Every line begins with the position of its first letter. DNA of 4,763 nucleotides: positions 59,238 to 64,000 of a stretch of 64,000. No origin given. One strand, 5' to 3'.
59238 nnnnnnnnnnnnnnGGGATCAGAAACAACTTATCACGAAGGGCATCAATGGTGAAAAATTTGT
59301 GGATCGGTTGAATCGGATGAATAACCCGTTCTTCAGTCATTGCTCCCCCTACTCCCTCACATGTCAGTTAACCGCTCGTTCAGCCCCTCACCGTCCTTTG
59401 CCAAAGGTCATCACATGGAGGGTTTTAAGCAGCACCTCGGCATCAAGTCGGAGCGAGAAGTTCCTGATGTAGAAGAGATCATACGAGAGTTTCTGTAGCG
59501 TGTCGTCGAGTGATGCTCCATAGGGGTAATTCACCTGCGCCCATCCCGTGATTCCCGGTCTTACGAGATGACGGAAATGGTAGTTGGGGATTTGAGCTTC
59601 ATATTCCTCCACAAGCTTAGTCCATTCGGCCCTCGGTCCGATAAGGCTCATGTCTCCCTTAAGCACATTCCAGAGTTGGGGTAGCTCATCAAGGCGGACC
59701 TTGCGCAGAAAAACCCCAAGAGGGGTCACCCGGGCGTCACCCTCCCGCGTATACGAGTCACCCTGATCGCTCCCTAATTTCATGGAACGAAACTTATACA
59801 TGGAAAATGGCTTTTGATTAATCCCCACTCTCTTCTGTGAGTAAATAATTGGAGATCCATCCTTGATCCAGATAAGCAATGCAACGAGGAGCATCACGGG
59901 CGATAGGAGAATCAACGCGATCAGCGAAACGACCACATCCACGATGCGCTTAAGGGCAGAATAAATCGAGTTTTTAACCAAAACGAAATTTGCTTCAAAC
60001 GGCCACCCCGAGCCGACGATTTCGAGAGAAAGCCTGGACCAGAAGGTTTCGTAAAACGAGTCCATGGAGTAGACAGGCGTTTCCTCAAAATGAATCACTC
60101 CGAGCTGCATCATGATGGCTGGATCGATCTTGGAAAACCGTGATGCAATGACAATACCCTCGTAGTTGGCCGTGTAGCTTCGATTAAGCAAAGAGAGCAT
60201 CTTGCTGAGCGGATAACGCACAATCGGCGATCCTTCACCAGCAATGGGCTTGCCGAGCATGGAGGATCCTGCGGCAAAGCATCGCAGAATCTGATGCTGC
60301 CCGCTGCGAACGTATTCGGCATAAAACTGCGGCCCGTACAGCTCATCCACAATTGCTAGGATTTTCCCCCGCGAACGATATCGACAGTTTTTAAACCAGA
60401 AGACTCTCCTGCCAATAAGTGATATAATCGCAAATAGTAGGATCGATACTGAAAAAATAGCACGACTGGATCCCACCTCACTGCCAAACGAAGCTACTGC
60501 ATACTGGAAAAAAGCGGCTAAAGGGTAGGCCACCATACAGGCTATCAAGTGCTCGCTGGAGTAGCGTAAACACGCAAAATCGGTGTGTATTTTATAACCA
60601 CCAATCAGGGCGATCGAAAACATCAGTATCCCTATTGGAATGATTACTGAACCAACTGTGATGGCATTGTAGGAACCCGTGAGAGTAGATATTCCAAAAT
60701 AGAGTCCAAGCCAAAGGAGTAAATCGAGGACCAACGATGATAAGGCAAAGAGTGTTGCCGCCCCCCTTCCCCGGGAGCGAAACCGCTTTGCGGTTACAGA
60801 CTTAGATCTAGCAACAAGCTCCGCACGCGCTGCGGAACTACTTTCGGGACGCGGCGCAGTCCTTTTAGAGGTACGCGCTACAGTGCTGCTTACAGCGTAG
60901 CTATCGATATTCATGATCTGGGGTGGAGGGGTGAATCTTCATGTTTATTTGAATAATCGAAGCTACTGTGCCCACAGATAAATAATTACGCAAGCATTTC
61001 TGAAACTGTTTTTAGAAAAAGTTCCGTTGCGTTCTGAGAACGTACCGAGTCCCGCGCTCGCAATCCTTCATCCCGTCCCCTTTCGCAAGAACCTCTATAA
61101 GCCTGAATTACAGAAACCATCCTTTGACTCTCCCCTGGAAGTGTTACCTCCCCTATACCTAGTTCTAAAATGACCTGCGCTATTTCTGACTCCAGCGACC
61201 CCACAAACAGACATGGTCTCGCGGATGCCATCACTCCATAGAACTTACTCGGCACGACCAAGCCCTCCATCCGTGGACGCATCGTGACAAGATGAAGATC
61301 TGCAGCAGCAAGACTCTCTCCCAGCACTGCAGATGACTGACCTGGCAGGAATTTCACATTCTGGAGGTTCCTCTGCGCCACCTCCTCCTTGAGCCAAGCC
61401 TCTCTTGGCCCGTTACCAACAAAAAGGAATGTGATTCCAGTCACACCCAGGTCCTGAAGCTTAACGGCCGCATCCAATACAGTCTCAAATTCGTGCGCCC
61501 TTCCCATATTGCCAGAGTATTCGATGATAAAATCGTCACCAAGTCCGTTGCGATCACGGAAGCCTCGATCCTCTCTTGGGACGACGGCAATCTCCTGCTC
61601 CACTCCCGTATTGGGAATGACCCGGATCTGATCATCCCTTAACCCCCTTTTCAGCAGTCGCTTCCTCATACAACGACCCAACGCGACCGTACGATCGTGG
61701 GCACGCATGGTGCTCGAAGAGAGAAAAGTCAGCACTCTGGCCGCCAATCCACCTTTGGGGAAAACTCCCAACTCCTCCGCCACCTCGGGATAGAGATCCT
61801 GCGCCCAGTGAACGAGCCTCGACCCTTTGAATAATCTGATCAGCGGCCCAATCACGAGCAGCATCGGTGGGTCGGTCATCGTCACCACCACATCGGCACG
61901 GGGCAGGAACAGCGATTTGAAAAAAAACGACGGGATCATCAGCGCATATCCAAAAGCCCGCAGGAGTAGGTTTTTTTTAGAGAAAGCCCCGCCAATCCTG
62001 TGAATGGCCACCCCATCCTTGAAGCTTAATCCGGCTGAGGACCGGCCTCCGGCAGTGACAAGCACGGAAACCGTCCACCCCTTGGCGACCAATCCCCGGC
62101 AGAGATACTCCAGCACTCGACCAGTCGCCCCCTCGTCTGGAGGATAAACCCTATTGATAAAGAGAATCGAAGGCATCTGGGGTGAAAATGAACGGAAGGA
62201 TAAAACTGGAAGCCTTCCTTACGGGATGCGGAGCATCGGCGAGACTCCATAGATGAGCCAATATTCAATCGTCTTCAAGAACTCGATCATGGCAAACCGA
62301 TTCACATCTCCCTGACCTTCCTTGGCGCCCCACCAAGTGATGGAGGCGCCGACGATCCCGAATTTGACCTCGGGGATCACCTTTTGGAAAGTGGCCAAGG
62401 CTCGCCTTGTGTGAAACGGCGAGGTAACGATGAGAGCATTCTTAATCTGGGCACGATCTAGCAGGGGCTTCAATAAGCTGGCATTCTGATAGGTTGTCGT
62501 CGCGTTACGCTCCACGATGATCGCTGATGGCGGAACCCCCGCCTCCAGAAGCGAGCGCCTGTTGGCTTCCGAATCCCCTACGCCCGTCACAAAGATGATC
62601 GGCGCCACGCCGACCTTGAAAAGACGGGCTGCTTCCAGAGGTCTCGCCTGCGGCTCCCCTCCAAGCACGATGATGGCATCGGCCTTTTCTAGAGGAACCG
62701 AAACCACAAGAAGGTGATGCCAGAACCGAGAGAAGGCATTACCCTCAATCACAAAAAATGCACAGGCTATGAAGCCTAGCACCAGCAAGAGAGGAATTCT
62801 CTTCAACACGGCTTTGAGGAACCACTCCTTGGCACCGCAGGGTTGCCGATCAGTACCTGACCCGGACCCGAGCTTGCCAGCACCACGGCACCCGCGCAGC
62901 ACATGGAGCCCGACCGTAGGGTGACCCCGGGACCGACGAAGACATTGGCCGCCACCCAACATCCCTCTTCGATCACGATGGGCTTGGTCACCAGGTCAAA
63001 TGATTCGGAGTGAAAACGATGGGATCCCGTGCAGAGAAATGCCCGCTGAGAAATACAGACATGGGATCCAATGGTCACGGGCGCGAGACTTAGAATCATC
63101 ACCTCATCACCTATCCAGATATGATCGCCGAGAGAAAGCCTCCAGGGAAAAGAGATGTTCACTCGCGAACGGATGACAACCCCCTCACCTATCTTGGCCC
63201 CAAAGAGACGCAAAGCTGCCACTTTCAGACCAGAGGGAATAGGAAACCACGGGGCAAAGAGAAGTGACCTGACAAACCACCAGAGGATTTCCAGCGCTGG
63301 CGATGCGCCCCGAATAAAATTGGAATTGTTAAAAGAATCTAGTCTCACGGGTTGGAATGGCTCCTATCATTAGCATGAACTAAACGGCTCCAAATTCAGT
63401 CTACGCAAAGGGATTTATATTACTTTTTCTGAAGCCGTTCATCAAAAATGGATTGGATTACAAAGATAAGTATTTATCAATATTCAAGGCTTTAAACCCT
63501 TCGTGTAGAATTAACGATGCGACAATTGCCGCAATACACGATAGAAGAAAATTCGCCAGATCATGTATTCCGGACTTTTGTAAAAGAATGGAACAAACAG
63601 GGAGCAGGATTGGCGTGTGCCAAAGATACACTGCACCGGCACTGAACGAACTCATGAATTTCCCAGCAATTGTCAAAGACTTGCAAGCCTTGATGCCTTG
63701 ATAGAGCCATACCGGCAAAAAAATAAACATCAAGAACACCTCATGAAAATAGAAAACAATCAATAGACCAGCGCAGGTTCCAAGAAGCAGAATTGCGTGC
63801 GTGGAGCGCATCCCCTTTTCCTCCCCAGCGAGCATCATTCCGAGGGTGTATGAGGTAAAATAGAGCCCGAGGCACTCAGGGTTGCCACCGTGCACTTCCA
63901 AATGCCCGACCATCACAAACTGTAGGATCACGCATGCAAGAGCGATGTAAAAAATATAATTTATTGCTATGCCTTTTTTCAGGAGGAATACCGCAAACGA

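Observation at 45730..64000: Exosortase / PEP-CTERM exopolysaccharide locus, the main candidate system in this window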

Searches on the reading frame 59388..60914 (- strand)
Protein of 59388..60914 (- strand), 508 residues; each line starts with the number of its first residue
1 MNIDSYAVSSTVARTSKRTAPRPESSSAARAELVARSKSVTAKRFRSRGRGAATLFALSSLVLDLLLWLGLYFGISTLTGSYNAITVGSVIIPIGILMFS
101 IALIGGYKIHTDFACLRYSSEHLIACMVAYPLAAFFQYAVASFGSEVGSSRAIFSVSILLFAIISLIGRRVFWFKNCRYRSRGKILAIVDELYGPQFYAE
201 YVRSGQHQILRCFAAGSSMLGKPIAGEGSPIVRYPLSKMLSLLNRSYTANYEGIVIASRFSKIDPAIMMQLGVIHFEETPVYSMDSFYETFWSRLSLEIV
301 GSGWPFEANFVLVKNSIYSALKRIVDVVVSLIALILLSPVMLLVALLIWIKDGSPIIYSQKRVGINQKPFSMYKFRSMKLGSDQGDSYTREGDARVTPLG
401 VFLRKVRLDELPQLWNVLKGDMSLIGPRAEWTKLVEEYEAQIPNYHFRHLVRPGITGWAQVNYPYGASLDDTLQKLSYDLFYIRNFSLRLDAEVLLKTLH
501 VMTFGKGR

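Call 4: search_protein_families(library=ncbifam, proteins=[window:59388-60914:-], max_evalue=0.01)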
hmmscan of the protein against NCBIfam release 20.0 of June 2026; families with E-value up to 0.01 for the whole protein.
window:59388-60914:- (508 aa): 10 families
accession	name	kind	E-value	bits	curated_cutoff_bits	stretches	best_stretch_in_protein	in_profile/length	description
TIGR03025.1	EPS_sugtrans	subfamily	4.8e-92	309.5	295.55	1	69-507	8-443/445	exopolysaccharide biosynthesis polyprenyl glycosylphosphotransferase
TIGR03013.1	EpsB_2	subfamily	1.3e-82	278.2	393.35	1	95-507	40-441/443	TIGR03013 family XrtA/PEP-CTERM system glycosyltransferase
TIGR03023.1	WcaJ_sugtrans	equivalog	2.7e-76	257.7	410.75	1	88-506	33-450/453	undecaprenyl-phosphate glucose phosphotransferase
TIGR03022.1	WbaP_sugtrans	subfamily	1.9e-49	169.1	403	1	318-507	255-454/456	undecaprenyl-phosphate galactose phosphotransferase WbaP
NF007518.0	PRK10124.1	equivalog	5.2e-49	167.2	684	1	315-499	267-454/464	undecaprenyl-phosphate glucose phosphotransferase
NF050817.1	PolSacchBiosHfsE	equivalog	1.6e-40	139.2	750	1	320-500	270-457/467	polysaccharide biosynthesis protein HfsE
NF052601.1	undeca_RfbP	equivalog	6.6e-40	136.9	330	2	387-506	126-239/244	undecaprenyl-phosphate galactose phosphotransferase family protein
NF041877.1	EPS_EpsZ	equivalog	8.3e-38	130.2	800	1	319-507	263-457/459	exopolysaccharide biosynthesis polyisoprenyl-phosphate hexose-1-phosphate transferase EpsZ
NF011751.0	PRK15204.1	equivalog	3.5e-32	111.6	907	1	319-502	277-469/476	undecaprenyl-phosphate galactose phosphotransferase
NF045514.1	glycotran_HepC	equivalog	6.5e-27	94.2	140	1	313-429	108-211/220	heterocyst development glycosyltransferase HepC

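Call 5: search_protein_families(library=pfam, proteins=[window:59388-60914:-], max_evalue=0.01)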
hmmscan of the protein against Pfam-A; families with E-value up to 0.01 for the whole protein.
window:59388-60914:- (508 aa): 1 family
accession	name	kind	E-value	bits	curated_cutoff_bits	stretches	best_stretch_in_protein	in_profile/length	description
PF02397.22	Bac_transf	-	1.5e-65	220.6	27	1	322-502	1-177/179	Bacterial sugar transferase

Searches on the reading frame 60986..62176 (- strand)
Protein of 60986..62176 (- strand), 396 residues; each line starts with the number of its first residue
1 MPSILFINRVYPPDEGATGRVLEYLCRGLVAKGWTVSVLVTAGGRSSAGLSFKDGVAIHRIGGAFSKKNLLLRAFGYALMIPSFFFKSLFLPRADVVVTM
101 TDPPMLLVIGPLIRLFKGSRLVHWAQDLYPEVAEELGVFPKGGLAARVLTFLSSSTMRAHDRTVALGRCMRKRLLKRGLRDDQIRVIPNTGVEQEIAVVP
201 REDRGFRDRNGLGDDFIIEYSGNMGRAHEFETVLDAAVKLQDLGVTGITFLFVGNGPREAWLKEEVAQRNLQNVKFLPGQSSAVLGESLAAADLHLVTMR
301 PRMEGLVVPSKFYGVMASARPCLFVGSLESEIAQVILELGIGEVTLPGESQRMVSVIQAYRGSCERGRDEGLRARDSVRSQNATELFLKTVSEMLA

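Call 4: search_protein_families(library=ncbifam, proteins=[window:60986-62176:-], max_evalue=0.01)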
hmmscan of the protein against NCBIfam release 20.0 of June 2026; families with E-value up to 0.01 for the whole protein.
window:60986-62176:- (396 aa): 7 families
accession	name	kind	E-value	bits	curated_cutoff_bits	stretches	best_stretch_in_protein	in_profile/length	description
NF007640.0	PRK10307.1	subfamily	1e-38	133.4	276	1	93-391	106-400/411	WcaI family glycosyltransferase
TIGR04007.1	wcaI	equivalog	2.4e-22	79.1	800.45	1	114-340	126-353/407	colanic acid biosynthesis glycosyltransferase WcaI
TIGR04063.1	stp3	hypoth_equivalog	2.1e-11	43.4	442.05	1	137-320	135-319/397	TIGR04063 family PEP-CTERM/XrtA system glycosyltransferase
TIGR03088.1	stp2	hypoth_equivalog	8e-05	21.8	409.05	1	213-383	192-358/374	TIGR03088 family PEP-CTERM/XrtA system glycosyltransferase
NF038298.1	EPS_HpsO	equivalog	0.0016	17.3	575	1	174-273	161-256/388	hormogonium polysaccharide biosynthesis glycosyltransferase HpsO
TIGR03999.1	thiol_BshA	equivalog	0.004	16.1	273.7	1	179-306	164-287/375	N-acetyl-alpha-D-glucosaminyl L-malate synthase BshA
NF041010.1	glycosy_Agl16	equivalog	0.0042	16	575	1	146-204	120-177/352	glycosylation protein Agl16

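Call 5: search_protein_families(library=pfam, proteins=[window:60986-62176:-], max_evalue=0.01)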
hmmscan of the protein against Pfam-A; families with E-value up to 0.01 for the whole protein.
window:60986-62176:- (396 aa): 4 families
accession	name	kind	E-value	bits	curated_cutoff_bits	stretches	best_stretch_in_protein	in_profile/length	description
PF13579.12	Glyco_trans_4_4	-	1.1e-12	49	29.7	1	17-189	2-157/158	Glycosyl transferase 4-like domain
PF13439.12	Glyco_transf_4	-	1.1e-11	45.5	28.5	1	19-189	5-164/170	Glycosyltransferase Family 4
PF00534.26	Glycos_transf_1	-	8.6e-07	29.1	26.4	1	210-301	9-102/172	Glycosyl transferases group 1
PF13692.12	Glyco_trans_1_4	-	1.7e-06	28.8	27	1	218-324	4-105/142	Glycosyl transferases group 1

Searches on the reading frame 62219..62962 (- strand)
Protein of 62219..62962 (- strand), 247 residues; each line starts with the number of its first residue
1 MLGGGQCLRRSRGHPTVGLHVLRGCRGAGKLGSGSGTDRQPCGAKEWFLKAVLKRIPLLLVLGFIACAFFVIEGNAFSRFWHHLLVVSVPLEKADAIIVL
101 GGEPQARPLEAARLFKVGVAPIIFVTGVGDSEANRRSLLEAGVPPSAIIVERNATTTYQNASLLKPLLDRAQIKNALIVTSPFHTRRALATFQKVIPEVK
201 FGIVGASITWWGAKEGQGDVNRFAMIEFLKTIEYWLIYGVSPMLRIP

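Call 8: search_protein_families(library=pfam, proteins=[window:62219-62962:-], max_evalue=10)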
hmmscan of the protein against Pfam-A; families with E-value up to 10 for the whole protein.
window:62219-62962:- (247 aa): 1 family
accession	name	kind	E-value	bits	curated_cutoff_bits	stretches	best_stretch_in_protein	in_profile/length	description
PF02698.23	DUF218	-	6.5e-23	81.6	27.6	1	95-202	1-104/133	DUF218 domain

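Call 9: search_protein_families(library=ncbifam, proteins=[window:62219-62962:-], max_evalue=10)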
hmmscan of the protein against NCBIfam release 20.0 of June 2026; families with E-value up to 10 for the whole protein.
window:62219-62962:- (247 aa): 2 families
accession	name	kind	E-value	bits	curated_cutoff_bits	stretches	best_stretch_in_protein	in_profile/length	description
NF007794.0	PRK10494.1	equivalog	0.071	12.5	205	1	139-194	147-199/259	envelope biogenesis factor ElyC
NF008092.0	PRK10834.1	equivalog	0.21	10.8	363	1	134-190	102-155/239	outer membrane permeability protein SanA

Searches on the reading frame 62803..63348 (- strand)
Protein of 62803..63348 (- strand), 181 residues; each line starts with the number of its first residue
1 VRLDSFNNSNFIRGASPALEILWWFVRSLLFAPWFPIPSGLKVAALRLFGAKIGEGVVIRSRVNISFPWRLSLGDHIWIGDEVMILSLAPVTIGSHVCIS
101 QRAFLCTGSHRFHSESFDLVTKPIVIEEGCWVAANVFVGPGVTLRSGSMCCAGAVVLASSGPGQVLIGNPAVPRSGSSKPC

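Call 8: search_protein_families(library=pfam, proteins=[window:62803-63348:-], max_evalue=10)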
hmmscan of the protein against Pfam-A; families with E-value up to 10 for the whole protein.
window:62803-63348:- (181 aa): 3 families
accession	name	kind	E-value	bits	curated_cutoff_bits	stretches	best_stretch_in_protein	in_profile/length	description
PF00132.30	Hexapep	-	2.7e-07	30.4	27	3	124-156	2-34/36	Bacterial transferase hexapeptide (six repeats)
PF14602.12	Hexapep_2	-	0.0096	16.1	27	1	123-158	1-34/34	Hexapeptide repeat of succinyl-transferase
PF25084.1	LbH_EIF2B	-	0.037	14.5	54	1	53-144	24-105/105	EIF2B subunit epsilon LbH domain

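Call 9: search_protein_families(library=ncbifam, proteins=[window:62803-63348:-], max_evalue=10)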
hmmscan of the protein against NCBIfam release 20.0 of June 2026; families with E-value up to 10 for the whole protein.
window:62803-63348:- (181 aa): 32 families (the best 25 are shown)
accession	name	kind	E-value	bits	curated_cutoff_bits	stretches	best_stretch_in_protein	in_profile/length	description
NF007797.0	PRK10502.1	subfamily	4.1e-67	225.4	192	1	2-174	4-176/183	WcaF family extracellular polysaccharide biosynthesis acetyltransferase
NF038307.1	EPS_acetyl_HpsU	equivalog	1.1e-50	171.7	305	1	3-175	4-176/178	hormogonium polysaccharide biosynthesis acetyltransferase HpsU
TIGR04008.1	WcaF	equivalog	8.7e-47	159.3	326.3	1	3-172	4-173/180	colanic acid biosynthesis acetyltransferase WcaF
NF007240.0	PRK09677.1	equivalog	2.3e-10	40.3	243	1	66-171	61-178/192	putative lipopolysaccharide biosynthesis O-acetyl transferase WbbJ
NF007076.0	PRK09527.1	equivalog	2.3e-10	40.2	347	1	50-170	55-178/203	galactoside O-acetyltransferase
NF007499.0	PRK10092.1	equivalog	1e-09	38.4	314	1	59-171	62-177/183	maltose O-acetyltransferase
TIGR03570.1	NeuD_NnaD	subfamily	9.3e-09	35.2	160.8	1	51-171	100-201/202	NeuD/PglB/VioB family sugar acetyltransferase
TIGR03532.1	DapD_Ac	equivalog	1e-07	31.8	231.75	1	43-171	79-208/231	2,3,4,5-tetrahydropyridine-2,6-dicarboxylate N-acetyltransferase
NF041874.1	EPS_EpsC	equivalog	3.9e-07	30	150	2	125-171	115-161/168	serine O-acetyltransferase EpsC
NF000147.1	stregram_VatF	exception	1.5e-06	27.9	400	2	39-105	91-153/221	streptogramin A O-acetyltransferase Vat(F)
TIGR02353.1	NRPS_term_dom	equivalog_domain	4e-06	25.5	423.1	2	23-87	83-148/695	Pls/PosA family non-ribosomal peptide synthetase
NF000490.1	chloram_CatB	equivalog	8.7e-06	25.2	350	2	124-171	111-158/210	type B chloramphenicol O-acetyltransferase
NF000311.1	Vat_ABCDEFH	equivalog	1e-05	25.2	300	2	124-171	111-158/201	Vat family streptogramin A O-acetyltransferase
NF000101.1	stregram_VatA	exception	0.0002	21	450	2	123-170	118-165/219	streptogramin A O-acetyltransferase Vat(A)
NF058585.1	HptprglPActTf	PfamEq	0.0003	20.4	300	2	124-170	107-153/172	heptaprenylglyceryl phosphate O-acetyltransferase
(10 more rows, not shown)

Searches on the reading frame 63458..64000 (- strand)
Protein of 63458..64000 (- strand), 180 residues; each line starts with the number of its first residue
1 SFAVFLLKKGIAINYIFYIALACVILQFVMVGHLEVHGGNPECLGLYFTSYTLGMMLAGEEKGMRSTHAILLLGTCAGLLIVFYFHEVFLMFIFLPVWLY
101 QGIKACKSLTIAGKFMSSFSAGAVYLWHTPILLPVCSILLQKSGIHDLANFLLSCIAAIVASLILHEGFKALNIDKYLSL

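Call 8: search_protein_families(library=pfam, proteins=[window:63458-64000:-], max_evalue=10)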
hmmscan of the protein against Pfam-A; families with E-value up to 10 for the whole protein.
window:63458-64000:- (180 aa): 0 families

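Call 9: search_protein_families(library=ncbifam, proteins=[window:63458-64000:-], max_evalue=10)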
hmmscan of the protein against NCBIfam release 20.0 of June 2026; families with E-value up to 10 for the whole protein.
window:63458-64000:- (180 aa): 2 families
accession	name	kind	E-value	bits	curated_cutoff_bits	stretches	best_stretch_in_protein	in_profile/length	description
NF047374.1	CD_typeI_toxin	equivalog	0.018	15.4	60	1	148-165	1-18/51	type I toxin-antitoxin system toxin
TIGR02619.1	TIGR02619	domain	0.075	12.9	37.45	1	68-97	119-148/149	putative CRISPR-associated protein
